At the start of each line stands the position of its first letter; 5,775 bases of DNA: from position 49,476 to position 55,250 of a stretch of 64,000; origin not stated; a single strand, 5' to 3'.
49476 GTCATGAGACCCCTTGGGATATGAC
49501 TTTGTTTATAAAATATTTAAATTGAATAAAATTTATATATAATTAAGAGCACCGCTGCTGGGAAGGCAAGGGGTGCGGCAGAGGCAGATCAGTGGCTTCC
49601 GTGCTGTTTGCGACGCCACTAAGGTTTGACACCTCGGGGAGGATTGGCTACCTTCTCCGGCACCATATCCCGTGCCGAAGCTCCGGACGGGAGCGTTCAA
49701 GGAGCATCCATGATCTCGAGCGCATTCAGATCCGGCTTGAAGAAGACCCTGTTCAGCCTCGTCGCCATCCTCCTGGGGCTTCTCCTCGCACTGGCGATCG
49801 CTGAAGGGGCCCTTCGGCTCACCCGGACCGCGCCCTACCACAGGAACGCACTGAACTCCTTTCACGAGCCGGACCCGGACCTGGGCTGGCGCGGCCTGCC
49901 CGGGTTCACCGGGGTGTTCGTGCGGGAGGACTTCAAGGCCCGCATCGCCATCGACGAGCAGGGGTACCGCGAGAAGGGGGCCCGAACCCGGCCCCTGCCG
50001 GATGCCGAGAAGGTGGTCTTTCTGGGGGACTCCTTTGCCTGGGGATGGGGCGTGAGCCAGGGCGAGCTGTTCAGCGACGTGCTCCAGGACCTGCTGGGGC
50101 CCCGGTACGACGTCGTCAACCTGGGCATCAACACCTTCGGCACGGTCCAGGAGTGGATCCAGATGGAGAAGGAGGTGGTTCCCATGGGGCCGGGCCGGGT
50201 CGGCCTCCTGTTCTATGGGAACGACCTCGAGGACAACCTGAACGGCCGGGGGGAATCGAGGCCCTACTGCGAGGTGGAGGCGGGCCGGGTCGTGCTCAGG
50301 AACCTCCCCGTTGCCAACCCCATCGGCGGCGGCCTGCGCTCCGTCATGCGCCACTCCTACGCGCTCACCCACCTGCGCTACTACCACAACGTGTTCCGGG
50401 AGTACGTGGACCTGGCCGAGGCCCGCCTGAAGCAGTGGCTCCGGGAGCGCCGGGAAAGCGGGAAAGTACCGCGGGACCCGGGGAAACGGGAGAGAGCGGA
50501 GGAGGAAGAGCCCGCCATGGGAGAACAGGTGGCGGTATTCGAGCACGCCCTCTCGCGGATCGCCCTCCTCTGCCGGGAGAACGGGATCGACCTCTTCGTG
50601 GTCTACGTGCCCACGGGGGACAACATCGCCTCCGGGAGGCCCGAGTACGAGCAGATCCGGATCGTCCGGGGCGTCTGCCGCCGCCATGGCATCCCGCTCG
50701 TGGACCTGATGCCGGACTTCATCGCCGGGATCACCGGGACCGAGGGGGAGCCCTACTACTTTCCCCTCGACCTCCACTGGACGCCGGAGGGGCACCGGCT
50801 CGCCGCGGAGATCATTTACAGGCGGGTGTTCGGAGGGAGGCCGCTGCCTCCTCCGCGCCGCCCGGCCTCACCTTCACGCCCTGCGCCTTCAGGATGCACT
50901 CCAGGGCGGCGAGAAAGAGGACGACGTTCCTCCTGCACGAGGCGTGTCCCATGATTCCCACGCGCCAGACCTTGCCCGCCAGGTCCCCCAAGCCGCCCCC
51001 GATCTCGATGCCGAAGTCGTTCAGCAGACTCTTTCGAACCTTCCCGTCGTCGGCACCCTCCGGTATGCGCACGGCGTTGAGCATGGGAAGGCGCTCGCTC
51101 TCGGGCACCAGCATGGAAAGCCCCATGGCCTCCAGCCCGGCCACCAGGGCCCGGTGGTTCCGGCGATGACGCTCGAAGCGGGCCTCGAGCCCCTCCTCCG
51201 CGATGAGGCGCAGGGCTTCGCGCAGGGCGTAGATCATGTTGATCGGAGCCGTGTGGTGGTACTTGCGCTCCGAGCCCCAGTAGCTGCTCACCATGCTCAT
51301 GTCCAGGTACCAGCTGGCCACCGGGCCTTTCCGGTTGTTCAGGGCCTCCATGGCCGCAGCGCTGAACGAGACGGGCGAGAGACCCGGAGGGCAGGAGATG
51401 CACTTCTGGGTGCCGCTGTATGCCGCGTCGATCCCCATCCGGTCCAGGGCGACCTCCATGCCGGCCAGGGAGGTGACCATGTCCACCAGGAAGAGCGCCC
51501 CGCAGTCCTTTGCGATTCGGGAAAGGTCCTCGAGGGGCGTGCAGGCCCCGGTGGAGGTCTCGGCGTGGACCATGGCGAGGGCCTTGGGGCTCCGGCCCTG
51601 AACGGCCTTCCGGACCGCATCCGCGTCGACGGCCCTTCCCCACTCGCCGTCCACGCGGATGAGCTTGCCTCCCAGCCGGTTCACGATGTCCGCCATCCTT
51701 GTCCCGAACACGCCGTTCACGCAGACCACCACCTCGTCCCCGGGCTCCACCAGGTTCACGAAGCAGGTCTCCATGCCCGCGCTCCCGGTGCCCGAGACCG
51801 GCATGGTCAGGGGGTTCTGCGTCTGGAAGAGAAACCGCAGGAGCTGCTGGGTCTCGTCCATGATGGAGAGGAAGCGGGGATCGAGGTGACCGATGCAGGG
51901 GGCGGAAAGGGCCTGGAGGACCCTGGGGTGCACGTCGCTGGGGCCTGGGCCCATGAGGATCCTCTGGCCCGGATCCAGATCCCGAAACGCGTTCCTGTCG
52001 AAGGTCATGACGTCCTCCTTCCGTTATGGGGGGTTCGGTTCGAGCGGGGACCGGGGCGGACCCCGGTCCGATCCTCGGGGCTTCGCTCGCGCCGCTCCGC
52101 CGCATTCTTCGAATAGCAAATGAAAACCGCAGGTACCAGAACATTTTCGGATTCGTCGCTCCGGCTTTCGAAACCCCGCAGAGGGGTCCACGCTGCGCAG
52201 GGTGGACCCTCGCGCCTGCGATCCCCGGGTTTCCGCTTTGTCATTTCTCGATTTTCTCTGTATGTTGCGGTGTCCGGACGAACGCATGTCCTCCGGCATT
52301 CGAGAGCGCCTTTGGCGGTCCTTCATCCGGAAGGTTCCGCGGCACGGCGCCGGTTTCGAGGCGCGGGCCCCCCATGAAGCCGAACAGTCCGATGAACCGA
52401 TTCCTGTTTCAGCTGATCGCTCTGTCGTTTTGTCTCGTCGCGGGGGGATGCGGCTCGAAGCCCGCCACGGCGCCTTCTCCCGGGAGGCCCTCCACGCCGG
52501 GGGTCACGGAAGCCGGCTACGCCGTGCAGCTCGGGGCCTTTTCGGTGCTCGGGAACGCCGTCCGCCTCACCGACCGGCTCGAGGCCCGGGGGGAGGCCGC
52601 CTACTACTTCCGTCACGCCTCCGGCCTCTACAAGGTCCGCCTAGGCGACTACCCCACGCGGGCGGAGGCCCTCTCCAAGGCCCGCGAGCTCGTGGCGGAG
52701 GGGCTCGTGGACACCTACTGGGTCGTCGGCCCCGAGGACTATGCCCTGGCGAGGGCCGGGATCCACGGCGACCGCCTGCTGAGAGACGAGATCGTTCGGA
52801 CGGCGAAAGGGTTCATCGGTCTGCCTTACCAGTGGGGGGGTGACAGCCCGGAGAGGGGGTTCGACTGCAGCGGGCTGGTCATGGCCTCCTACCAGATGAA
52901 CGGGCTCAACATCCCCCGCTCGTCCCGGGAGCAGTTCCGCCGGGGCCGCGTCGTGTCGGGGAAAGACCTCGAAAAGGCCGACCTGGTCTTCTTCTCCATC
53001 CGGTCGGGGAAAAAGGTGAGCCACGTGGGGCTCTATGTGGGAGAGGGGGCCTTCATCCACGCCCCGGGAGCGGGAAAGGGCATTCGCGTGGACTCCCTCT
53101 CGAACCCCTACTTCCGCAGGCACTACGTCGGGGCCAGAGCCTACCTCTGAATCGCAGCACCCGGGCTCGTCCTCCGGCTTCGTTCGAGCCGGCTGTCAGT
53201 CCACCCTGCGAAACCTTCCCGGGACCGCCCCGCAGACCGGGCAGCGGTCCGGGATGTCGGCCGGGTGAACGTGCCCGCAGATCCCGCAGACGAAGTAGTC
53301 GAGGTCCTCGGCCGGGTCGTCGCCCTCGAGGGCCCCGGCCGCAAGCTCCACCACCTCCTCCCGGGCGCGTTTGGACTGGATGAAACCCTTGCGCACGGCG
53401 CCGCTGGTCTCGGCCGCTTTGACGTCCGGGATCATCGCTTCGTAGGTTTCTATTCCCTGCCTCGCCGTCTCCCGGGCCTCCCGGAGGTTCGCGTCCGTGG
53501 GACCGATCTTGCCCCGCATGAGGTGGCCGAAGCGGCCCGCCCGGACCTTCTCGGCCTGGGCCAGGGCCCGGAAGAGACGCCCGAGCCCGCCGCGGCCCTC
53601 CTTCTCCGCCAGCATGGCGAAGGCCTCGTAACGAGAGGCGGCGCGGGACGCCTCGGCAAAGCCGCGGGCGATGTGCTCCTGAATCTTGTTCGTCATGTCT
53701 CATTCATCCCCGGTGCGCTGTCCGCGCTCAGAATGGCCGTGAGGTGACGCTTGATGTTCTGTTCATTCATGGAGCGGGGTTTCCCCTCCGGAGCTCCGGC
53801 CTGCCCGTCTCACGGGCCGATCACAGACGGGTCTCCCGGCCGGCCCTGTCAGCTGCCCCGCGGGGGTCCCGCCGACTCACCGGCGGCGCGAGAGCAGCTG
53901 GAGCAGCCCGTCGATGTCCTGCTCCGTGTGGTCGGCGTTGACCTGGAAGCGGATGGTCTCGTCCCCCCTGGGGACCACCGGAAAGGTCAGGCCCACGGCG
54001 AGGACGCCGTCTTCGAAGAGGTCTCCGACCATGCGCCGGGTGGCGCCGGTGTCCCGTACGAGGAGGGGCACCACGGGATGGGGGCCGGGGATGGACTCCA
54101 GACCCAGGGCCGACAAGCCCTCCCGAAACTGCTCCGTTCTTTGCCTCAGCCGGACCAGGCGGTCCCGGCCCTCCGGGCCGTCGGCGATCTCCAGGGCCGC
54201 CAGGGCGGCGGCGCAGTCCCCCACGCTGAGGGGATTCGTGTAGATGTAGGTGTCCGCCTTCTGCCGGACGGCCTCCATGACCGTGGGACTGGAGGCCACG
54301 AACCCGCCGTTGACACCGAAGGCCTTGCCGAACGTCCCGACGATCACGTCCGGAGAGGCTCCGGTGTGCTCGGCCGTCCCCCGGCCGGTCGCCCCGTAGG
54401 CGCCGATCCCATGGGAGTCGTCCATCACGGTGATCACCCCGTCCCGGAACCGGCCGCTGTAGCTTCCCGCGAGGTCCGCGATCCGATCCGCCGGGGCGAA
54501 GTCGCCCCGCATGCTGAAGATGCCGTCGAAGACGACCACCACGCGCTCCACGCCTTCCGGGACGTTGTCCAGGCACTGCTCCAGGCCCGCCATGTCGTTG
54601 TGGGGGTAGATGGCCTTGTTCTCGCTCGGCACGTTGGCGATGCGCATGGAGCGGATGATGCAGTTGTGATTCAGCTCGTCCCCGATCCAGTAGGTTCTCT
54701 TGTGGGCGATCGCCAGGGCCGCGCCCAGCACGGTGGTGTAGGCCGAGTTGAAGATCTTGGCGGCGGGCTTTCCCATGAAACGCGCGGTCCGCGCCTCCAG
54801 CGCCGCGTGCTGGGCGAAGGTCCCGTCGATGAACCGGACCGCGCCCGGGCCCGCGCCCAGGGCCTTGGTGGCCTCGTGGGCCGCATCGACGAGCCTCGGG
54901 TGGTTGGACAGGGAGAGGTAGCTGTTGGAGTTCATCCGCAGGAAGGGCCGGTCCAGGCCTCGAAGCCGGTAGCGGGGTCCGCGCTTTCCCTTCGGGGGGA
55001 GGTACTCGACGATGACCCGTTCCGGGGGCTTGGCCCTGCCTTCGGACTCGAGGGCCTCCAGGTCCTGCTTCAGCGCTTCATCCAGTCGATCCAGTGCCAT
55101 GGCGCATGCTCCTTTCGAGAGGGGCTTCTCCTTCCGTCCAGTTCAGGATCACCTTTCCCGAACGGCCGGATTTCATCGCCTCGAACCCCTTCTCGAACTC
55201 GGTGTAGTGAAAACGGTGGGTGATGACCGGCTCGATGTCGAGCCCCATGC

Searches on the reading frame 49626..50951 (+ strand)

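Call 62: search_protein_families(library=pfam, max_evalue=0.00001, proteins=[window:49626-50951:+])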
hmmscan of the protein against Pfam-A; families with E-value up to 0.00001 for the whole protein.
window:49626-50951:+ (442 aa): 2 families
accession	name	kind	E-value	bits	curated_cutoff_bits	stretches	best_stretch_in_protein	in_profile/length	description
PF13472.12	Lipase_GDSL_2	-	4.6e-11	44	32.9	1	132-392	1-178/178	GDSL-like Lipase/Acylhydrolase family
PF16822.11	ALGX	-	1.2e-06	28.9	26.5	1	309-399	32-128/268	SGNH hydrolase-like domain, acetyltransferase AlgX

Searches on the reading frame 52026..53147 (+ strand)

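Call 63: search_protein_families(library=pfam, max_evalue=0.00001, proteins=[window:52026-53147:+])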
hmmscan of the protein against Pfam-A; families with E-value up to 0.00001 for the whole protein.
window:52026-53147:+ (374 aa): 2 families
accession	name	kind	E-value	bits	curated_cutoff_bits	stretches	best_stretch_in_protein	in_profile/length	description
PF00877.26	NLPC_P60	-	6.2e-29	100.5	23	1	265-371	1-104/105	NlpC/P60 family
PF05036.18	SPOR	-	3.1e-13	50.3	21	1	163-223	3-65/76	SPOR domain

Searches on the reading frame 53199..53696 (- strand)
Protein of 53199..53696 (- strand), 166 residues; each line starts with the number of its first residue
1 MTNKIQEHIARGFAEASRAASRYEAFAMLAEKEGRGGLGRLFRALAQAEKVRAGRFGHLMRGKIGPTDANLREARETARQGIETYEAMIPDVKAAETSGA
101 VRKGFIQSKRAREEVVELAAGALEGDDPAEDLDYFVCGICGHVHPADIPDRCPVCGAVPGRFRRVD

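Call 63: search_protein_families(library=pfam, max_evalue=0.00001, proteins=[window:53199-53696:-])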
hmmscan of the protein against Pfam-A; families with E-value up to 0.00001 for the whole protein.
window:53199-53696:- (166 aa): 1 family
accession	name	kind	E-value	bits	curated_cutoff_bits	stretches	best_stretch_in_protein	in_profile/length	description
PF21349.2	RUBY_RBDX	-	8.3e-07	28.8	26.5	1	135-162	1-29/30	Rubrerythrin, rubredoxin-like domain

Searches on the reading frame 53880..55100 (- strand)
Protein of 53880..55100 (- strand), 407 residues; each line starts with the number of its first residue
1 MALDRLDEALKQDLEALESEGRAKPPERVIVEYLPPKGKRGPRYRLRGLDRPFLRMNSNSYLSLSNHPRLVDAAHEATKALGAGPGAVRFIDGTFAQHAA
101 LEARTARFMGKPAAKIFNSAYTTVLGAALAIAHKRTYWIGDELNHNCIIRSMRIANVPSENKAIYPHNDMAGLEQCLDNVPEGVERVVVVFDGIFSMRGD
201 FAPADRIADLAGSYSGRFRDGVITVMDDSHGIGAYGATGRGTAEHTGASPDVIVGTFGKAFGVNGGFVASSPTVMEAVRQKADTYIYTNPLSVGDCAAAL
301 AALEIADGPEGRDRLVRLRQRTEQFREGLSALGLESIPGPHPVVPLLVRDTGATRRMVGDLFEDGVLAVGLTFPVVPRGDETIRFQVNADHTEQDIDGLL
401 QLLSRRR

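Call 63: search_protein_families(library=pfam, max_evalue=0.00001, proteins=[window:53880-55100:-])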
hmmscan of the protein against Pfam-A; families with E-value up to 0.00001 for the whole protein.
window:53880-55100:- (407 aa): 1 family
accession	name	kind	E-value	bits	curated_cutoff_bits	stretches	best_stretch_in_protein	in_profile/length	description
PF00155.27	Aminotran_1_2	-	1.9e-36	126.4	19.7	1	53-401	3-359/361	Aminotransferase class I and II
